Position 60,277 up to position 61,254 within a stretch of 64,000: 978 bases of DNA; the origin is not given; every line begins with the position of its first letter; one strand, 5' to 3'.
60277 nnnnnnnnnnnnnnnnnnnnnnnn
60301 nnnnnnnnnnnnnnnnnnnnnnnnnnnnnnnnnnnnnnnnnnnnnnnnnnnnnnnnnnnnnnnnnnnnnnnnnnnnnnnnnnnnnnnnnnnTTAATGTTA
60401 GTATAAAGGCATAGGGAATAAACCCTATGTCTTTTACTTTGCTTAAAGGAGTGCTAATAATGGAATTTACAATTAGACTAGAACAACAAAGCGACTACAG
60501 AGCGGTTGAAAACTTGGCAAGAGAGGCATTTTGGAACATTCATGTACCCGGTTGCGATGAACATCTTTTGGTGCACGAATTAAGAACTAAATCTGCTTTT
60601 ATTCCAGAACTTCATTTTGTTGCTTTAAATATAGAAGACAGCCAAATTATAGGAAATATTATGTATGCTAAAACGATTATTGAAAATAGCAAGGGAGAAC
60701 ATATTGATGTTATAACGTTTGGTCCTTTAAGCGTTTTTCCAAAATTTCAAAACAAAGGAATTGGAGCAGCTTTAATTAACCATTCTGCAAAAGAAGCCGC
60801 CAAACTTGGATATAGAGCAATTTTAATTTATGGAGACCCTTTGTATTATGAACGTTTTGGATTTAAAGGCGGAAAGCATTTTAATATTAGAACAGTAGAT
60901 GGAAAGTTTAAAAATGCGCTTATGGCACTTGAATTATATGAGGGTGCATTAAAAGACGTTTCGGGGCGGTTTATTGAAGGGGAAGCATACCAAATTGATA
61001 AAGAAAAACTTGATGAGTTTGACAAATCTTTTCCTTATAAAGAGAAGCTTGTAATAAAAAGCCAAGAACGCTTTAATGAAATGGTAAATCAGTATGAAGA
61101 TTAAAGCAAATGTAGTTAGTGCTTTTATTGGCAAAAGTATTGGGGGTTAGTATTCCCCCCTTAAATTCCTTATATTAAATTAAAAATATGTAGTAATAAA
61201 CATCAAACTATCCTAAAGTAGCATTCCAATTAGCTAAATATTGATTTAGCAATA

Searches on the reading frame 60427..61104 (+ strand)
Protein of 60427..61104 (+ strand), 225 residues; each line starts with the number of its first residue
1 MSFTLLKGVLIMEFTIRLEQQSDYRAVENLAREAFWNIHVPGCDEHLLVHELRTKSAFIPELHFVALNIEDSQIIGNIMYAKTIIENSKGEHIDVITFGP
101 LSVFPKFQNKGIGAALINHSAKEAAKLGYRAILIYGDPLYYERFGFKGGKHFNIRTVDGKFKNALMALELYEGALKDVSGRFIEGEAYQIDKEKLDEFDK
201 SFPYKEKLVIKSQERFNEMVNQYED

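Call 46: search_protein_families(library=pfam, proteins=[window:60427-61104:+], max_evalue=0.001)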
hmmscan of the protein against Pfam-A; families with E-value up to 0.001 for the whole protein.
window:60427-61104:+ (225 aa): 3 families
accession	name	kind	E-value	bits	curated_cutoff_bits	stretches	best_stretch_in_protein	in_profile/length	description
PF13508.13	Acetyltransf_7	-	1.5e-07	32.1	27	1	69-147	11-83/84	Acetyltransferase (GNAT) domain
PF00583.31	Acetyltransf_1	-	1.7e-05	25.5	20.7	1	60-146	31-116/116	Acetyltransferase (GNAT) family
PF13527.13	Acetyltransf_9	-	0.00014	22.3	25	1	16-146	2-124/127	Acetyltransferase (GNAT) domain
